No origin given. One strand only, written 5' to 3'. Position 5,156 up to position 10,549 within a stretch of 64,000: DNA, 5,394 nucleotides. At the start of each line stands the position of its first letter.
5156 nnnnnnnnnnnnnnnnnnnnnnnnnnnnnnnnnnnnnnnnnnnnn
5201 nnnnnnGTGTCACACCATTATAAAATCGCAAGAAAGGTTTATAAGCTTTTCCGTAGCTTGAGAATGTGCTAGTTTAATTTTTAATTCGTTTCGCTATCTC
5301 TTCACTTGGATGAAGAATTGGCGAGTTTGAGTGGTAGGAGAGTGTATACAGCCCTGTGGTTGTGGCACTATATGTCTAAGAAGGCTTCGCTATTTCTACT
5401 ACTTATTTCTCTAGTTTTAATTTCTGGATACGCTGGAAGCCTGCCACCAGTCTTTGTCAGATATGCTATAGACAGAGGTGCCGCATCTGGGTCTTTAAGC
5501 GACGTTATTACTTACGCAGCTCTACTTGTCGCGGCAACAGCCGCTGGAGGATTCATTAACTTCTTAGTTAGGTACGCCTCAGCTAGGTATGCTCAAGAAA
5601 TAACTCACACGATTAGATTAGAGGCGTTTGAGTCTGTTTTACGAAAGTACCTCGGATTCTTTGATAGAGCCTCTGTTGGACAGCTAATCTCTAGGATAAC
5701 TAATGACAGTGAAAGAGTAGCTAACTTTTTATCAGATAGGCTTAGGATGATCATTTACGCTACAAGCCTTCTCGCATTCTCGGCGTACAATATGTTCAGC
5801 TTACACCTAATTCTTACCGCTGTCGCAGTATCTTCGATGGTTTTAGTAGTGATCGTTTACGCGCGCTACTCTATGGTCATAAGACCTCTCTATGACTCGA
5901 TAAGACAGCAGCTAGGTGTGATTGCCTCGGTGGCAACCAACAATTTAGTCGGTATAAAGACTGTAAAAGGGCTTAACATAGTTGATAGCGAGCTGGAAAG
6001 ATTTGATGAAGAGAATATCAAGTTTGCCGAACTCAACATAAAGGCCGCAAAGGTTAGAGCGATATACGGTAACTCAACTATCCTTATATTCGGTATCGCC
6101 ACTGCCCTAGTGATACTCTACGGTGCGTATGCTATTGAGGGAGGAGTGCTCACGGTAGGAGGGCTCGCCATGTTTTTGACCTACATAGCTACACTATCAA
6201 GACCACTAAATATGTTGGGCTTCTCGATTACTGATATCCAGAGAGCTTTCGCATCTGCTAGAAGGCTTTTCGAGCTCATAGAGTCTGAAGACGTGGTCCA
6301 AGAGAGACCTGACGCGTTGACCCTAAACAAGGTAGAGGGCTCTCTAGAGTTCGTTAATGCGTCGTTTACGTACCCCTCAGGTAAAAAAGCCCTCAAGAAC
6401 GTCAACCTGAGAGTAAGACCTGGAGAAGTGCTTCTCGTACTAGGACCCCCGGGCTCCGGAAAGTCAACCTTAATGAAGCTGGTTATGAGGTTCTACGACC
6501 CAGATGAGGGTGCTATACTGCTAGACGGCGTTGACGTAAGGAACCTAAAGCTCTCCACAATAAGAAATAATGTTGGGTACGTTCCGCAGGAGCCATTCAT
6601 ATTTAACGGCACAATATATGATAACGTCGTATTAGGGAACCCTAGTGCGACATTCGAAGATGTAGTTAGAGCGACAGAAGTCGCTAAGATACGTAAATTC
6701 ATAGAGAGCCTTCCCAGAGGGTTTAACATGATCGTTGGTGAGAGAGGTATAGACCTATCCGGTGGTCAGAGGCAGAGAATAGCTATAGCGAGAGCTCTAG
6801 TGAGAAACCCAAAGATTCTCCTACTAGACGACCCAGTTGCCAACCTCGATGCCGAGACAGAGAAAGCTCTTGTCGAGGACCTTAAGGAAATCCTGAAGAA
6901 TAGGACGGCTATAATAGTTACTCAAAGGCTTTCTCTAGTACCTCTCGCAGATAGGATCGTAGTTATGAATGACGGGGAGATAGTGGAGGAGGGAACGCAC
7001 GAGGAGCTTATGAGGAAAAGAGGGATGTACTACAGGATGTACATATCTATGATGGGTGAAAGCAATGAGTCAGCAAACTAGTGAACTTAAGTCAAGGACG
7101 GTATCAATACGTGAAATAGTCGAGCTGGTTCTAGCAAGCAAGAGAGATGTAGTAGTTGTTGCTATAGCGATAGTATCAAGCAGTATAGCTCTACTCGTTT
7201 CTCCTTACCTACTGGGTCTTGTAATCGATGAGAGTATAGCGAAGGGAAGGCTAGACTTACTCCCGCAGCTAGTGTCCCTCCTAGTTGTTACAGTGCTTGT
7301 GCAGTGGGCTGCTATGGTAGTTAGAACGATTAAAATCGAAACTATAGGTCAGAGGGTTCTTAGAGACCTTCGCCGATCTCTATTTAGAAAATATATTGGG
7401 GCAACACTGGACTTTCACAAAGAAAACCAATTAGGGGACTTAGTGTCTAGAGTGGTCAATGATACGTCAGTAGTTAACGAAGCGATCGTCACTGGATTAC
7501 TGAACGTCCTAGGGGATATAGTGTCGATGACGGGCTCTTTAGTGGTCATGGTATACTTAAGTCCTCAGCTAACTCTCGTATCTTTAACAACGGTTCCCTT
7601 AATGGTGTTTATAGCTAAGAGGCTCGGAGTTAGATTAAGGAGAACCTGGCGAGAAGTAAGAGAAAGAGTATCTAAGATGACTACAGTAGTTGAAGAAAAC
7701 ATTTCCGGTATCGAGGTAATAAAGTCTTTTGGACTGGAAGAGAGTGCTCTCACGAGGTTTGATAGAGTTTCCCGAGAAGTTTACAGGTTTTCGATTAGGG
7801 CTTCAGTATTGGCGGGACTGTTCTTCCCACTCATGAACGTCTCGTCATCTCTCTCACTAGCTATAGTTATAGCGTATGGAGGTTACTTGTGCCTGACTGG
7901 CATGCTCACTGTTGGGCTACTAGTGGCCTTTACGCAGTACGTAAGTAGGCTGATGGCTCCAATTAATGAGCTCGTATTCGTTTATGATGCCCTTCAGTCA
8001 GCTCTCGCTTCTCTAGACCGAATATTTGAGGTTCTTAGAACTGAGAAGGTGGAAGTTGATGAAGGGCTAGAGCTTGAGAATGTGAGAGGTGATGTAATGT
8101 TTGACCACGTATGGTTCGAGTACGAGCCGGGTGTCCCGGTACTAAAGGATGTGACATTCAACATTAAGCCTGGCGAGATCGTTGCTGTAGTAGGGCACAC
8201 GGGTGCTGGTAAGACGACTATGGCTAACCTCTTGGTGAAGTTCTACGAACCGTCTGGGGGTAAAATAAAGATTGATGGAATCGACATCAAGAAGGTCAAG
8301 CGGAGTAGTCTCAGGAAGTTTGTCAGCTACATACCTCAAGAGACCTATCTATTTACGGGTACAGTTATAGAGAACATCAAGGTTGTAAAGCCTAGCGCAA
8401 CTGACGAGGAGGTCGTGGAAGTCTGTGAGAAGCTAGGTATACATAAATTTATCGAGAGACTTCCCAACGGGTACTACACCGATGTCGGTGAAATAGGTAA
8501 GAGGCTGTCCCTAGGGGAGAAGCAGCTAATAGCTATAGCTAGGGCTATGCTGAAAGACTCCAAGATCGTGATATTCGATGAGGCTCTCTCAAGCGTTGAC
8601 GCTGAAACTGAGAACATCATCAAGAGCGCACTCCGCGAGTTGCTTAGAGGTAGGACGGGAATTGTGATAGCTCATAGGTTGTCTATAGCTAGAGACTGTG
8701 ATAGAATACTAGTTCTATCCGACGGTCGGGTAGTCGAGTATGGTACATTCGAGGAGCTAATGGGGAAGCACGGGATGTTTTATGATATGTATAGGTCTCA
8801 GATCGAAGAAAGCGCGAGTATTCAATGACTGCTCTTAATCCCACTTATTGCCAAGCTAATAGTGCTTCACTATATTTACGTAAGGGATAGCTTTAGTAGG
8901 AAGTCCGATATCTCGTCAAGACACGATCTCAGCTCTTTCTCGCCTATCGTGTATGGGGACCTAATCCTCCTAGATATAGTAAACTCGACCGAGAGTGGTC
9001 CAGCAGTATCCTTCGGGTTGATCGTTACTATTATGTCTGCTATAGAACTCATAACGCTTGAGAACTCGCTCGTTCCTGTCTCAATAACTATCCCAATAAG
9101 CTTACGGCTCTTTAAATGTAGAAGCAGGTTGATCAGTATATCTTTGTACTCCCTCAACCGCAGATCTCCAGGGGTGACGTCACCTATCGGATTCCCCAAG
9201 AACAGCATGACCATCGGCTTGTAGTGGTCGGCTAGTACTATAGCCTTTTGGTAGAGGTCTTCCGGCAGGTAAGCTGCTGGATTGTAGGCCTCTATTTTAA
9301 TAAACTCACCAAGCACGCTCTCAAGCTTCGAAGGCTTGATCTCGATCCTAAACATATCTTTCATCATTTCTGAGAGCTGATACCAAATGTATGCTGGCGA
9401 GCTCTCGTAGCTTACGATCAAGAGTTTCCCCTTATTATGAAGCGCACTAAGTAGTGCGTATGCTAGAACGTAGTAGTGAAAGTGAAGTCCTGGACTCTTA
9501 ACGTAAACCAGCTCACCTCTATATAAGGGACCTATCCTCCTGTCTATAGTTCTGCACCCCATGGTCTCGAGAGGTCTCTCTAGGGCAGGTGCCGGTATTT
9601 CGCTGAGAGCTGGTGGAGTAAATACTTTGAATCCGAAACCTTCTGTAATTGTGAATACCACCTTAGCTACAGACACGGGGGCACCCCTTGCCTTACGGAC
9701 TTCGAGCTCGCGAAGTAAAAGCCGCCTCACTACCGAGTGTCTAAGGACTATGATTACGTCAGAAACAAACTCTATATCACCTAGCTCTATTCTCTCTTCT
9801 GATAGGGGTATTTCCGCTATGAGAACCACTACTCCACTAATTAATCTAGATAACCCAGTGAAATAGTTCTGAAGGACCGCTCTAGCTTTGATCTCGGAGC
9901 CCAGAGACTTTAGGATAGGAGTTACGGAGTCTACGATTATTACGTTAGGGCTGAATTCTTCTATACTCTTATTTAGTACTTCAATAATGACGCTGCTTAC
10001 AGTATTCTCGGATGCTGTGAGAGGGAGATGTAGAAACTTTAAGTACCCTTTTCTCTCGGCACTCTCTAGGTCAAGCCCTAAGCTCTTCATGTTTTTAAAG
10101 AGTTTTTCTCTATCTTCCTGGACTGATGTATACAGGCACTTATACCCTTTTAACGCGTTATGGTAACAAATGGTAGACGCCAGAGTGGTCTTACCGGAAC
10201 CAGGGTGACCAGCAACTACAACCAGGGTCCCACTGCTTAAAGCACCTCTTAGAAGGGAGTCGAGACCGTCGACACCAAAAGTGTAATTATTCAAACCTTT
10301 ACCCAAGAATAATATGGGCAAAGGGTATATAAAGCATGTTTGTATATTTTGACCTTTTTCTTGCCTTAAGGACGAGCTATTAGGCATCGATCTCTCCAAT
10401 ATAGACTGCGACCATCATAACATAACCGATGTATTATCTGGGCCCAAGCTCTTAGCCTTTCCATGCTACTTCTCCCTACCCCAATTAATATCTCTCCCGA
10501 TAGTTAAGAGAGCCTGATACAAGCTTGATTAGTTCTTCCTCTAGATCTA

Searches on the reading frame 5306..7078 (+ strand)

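Call 32: search_protein_families(library=pfam, proteins=[window:5306-7078:+], max_evalue=0.00001)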
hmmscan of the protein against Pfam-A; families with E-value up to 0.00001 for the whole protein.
window:5306-7078:+ (591 aa): 2 families
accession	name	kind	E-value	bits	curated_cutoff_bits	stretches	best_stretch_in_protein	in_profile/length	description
PF00664.28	ABC_membrane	-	2.3e-40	139.5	28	1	31-301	2-274/274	ABC transporter transmembrane region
PF00005.33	ABC_tran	-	4.5e-34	118.4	25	1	363-511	1-136/137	ABC transporter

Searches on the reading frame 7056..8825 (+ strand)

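Call 32: search_protein_families(library=pfam, proteins=[window:7056-8825:+], max_evalue=0.00001)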
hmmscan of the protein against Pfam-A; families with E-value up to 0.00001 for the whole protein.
window:7056-8825:+ (590 aa): 2 families
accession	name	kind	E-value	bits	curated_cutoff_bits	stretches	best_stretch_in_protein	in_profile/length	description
PF00664.28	ABC_membrane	-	7e-52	177.2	28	1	34-302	3-273/274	ABC transporter transmembrane region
PF00005.33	ABC_tran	-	1.9e-31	109.9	25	1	363-511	1-136/137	ABC transporter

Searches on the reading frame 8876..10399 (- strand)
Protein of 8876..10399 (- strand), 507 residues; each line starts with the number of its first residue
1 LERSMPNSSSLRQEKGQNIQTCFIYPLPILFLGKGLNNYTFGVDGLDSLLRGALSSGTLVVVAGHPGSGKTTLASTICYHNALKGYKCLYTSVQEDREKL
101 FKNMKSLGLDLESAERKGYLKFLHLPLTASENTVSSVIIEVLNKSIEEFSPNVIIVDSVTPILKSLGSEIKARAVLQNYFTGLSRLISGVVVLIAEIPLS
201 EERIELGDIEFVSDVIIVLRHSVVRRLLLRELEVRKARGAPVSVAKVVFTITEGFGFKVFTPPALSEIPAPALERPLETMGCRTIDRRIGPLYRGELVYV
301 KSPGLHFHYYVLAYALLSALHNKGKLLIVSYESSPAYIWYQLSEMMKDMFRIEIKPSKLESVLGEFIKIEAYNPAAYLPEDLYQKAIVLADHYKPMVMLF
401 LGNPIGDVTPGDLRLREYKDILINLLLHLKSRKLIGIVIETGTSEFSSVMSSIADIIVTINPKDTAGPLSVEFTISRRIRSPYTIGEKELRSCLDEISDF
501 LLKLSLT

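Call 31: find_encoding_contigs(protein=window:8876-10396:-, flank=10000, max_places=1)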
Protein window:8876-10396:- (506 aa): no gene with exactly this product is on record in the collection.

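Call 32: search_protein_families(library=pfam, proteins=[window:8876-10399:-], max_evalue=0.00001)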
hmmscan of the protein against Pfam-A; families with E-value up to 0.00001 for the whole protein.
window:8876-10399:- (507 aa): 4 families
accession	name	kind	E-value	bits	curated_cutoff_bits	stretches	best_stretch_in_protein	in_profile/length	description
PF06745.19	ATPase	-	4.9e-39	134.5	26.6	1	42-261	4-228/231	KaiC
PF13481.12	AAA_25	-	5.6e-11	42.9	27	1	46-186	22-176/195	AAA domain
PF20720.3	nSTAND3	-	1.2e-07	32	27.2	1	54-103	14-63/155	Novel STAND NTPase 3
PF03796.21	DnaB_C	-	4.3e-07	30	27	1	42-107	5-70/255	DnaB-like helicase C terminal domain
